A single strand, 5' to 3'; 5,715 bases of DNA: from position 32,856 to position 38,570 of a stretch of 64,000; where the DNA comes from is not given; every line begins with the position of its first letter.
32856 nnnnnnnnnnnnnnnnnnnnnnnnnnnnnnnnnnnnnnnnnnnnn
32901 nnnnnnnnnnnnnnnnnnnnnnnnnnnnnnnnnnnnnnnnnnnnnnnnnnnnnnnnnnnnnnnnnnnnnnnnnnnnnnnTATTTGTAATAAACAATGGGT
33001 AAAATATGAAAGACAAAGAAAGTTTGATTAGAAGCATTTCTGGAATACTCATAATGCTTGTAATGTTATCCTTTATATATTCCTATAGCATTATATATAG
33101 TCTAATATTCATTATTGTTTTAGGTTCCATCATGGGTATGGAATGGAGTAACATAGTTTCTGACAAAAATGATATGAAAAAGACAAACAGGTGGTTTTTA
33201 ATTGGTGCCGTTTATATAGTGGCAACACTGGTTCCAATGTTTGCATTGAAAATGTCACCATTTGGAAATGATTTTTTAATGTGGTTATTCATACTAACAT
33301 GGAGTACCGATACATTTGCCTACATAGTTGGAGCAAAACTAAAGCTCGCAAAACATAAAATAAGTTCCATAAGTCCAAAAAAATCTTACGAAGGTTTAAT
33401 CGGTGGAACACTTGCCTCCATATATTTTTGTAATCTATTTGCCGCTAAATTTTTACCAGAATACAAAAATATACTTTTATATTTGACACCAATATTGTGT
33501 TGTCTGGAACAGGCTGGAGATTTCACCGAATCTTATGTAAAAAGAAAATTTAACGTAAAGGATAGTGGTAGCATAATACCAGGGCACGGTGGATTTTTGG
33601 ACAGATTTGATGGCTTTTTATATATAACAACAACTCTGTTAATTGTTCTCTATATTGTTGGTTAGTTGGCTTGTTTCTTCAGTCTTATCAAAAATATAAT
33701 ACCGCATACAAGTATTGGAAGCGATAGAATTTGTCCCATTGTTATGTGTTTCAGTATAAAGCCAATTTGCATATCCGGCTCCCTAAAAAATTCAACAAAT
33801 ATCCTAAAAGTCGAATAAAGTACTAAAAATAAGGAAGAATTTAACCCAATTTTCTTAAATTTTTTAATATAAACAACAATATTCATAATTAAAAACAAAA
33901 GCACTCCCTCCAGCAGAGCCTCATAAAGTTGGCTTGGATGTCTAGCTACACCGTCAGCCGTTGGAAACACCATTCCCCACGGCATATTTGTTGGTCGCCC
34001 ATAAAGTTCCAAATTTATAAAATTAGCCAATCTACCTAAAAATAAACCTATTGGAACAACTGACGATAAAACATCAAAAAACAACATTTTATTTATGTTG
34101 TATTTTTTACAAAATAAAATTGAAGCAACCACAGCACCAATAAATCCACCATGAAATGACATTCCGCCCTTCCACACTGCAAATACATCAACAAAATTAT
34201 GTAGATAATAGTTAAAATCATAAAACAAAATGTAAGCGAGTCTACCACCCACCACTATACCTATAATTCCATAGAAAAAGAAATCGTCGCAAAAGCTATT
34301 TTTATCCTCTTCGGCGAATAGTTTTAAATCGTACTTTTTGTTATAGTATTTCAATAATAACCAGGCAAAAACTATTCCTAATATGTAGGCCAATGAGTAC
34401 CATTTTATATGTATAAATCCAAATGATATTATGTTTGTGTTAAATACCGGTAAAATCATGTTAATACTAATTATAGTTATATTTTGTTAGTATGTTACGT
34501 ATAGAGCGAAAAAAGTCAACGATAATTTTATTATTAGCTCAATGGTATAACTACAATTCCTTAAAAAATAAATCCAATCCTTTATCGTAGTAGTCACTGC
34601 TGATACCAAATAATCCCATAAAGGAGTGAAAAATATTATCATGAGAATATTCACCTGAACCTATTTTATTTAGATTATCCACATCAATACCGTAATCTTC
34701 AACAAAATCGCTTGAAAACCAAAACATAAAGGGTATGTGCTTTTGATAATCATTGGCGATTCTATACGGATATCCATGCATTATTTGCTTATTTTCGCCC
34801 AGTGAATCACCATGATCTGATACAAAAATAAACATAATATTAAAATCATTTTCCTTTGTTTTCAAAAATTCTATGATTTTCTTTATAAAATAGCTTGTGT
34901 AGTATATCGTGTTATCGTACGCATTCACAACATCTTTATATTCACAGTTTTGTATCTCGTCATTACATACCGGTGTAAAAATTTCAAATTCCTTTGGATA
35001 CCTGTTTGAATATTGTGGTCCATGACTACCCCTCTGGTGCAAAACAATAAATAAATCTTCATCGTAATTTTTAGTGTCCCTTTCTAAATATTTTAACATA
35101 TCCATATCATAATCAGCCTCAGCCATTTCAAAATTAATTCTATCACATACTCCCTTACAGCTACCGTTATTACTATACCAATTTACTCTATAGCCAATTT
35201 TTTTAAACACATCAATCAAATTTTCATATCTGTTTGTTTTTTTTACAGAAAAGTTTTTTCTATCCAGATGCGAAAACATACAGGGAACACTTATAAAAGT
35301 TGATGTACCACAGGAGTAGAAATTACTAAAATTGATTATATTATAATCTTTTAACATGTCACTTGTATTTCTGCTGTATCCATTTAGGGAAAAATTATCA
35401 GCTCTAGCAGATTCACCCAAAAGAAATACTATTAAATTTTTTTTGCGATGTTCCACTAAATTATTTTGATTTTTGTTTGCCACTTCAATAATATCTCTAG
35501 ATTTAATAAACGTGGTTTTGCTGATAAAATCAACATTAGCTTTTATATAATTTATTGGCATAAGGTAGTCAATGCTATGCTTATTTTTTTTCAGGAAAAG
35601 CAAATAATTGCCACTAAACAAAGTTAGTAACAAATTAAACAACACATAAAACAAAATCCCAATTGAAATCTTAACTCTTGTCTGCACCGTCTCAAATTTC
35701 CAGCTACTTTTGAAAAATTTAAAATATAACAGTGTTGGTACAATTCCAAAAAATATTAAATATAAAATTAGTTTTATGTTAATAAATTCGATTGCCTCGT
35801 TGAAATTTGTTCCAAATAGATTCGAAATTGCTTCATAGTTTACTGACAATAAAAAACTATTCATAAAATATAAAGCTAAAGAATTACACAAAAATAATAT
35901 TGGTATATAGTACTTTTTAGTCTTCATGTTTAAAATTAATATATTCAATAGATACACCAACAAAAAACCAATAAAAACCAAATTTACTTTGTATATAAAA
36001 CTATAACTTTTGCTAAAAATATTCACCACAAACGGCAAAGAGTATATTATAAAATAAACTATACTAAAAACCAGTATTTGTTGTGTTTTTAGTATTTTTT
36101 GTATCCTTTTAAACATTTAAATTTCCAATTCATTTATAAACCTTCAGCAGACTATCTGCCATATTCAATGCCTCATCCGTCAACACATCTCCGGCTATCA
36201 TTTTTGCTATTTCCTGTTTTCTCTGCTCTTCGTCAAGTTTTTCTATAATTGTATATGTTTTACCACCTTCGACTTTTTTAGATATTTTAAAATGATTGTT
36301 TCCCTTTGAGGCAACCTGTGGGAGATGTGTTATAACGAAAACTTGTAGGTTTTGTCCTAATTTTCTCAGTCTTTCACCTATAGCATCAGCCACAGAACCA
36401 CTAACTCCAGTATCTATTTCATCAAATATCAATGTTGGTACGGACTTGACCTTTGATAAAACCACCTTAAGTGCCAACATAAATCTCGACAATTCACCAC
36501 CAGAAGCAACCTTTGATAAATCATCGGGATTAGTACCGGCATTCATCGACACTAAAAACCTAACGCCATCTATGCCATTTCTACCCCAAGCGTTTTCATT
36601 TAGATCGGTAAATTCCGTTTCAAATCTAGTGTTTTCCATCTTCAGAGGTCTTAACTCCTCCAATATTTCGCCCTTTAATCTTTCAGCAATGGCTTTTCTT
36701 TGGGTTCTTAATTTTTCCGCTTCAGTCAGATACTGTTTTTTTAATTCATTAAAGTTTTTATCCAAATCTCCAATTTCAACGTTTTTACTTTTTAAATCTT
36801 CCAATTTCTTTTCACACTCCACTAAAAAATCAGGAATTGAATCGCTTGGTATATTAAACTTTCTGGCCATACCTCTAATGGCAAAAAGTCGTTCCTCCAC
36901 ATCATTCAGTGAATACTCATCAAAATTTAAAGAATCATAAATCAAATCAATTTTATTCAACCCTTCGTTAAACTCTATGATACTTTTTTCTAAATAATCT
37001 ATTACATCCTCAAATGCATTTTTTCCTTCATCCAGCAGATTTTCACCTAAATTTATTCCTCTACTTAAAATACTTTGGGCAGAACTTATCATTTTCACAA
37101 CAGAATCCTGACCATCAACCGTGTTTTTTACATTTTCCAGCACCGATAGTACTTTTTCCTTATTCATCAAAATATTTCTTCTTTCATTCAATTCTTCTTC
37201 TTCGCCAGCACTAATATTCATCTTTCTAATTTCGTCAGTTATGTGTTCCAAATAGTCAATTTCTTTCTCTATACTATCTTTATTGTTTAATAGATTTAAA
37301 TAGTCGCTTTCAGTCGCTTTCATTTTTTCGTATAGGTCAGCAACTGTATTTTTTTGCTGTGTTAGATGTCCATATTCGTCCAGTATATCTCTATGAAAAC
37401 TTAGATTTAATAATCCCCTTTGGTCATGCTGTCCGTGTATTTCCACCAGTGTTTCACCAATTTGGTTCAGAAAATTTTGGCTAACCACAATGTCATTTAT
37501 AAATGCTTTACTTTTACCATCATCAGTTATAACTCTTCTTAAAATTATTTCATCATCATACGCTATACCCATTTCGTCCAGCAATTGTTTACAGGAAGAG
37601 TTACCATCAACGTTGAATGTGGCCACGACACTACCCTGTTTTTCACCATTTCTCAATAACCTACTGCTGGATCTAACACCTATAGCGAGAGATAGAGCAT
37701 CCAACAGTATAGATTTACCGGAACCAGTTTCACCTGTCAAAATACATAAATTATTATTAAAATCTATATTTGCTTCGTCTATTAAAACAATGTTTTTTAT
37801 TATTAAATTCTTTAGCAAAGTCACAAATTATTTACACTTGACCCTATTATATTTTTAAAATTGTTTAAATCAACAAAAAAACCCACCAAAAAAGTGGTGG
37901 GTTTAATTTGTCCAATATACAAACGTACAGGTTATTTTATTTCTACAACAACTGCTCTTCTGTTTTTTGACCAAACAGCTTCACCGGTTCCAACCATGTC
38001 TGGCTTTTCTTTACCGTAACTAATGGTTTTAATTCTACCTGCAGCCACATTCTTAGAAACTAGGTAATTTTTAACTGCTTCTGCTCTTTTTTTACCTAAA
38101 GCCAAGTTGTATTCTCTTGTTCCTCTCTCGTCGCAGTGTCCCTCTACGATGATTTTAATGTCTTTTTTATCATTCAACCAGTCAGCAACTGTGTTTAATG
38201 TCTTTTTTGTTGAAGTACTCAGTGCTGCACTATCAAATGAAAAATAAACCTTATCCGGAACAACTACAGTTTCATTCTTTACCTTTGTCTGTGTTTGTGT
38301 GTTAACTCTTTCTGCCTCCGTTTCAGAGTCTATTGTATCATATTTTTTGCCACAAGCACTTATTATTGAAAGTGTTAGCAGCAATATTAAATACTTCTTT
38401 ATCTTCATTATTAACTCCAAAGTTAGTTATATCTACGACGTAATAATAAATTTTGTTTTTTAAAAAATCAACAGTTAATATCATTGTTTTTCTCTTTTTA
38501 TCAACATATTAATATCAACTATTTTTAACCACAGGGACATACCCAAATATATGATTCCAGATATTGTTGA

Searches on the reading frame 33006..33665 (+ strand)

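Call 25: search_protein_families(library=pfam, proteins=[window:33006-33665:+], max_evalue=0.00001)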
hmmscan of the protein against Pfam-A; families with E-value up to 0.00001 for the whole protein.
window:33006-33665:+ (219 aa): 1 family
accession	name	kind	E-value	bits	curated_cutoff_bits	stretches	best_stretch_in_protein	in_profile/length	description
PF01148.25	CTP_transf_1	-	1.8e-39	136.7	24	1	16-217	61-263/264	Cytidylyltransferase family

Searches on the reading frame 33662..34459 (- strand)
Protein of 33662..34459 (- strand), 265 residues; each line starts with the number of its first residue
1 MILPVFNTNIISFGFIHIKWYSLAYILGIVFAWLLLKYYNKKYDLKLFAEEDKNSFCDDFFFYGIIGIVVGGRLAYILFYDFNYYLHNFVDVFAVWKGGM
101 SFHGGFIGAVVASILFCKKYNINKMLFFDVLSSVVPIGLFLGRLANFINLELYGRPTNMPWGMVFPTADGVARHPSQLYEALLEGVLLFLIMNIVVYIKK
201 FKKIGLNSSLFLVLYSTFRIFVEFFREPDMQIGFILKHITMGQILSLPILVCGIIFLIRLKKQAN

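Call 25: search_protein_families(library=pfam, proteins=[window:33662-34459:-], max_evalue=0.00001)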
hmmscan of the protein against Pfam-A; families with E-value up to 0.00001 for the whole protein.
window:33662-34459:- (265 aa): 1 family
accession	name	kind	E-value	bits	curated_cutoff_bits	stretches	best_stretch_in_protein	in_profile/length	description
PF01790.23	LGT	-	4.2e-72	242.8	24.9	1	10-258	3-239/240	Prolipoprotein diacylglyceryl transferase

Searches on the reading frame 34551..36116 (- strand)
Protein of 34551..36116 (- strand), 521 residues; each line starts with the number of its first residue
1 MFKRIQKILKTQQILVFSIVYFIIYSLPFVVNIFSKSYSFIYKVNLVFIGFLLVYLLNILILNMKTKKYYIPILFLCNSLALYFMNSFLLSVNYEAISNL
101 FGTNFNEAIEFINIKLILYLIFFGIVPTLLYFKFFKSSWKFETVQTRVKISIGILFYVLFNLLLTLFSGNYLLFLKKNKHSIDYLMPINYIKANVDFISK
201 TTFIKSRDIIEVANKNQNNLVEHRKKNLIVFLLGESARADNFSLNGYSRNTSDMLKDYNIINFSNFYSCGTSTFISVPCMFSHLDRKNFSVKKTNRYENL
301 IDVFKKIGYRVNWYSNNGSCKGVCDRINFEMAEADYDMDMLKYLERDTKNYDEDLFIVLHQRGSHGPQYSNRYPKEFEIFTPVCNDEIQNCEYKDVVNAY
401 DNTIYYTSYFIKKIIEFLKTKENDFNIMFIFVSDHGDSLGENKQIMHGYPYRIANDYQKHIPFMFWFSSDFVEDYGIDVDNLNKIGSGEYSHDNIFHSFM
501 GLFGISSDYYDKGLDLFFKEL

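Call 25: search_protein_families(library=pfam, proteins=[window:34551-36116:-], max_evalue=0.00001)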
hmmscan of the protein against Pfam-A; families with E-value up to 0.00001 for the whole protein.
window:34551-36116:- (521 aa): 2 families
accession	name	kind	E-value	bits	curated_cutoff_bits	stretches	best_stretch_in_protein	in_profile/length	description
PF00884.28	Sulfatase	-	6.9e-62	209.9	25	1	229-505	3-301/301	Sulfatase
PF08019.17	EptA_B_N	-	2.5e-21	76.6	22.3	1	52-200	4-150/152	Phosphoethanolamine transferase EptA/EptB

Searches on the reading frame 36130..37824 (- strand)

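Call 25: search_protein_families(library=pfam, proteins=[window:36130-37824:-], max_evalue=0.00001)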
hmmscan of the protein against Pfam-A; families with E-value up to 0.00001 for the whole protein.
window:36130-37824:- (564 aa): 3 families
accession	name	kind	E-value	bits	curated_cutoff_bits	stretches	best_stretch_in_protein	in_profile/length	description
PF02463.25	SMC_N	-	2.2e-21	76.7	40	1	4-518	2-215/220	RecF/RecN/SMC N terminal domain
PF13476.12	AAA_23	-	2.7e-13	51.5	27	1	7-210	2-177/201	AAA domain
PF13304.12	AAA_21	-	5.5e-08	33.7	27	0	447-504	244-302/304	AAA domain, putative AbiEii toxin, Type IV TA system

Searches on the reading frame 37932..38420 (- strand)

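Call 25: search_protein_families(library=pfam, proteins=[window:37932-38420:-], max_evalue=0.00001)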
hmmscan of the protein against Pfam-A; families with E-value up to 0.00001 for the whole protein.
window:37932-38420:- (162 aa): 2 families
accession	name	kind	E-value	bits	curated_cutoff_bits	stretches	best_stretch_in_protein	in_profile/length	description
PF00691.25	OmpA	-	7.5e-24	84.4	27.2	1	59-153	1-97/98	OmpA family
PF05359.17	DUF748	-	4.3e-07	28.8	50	0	56-99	879-922/1037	Domain of Unknown Function (DUF748)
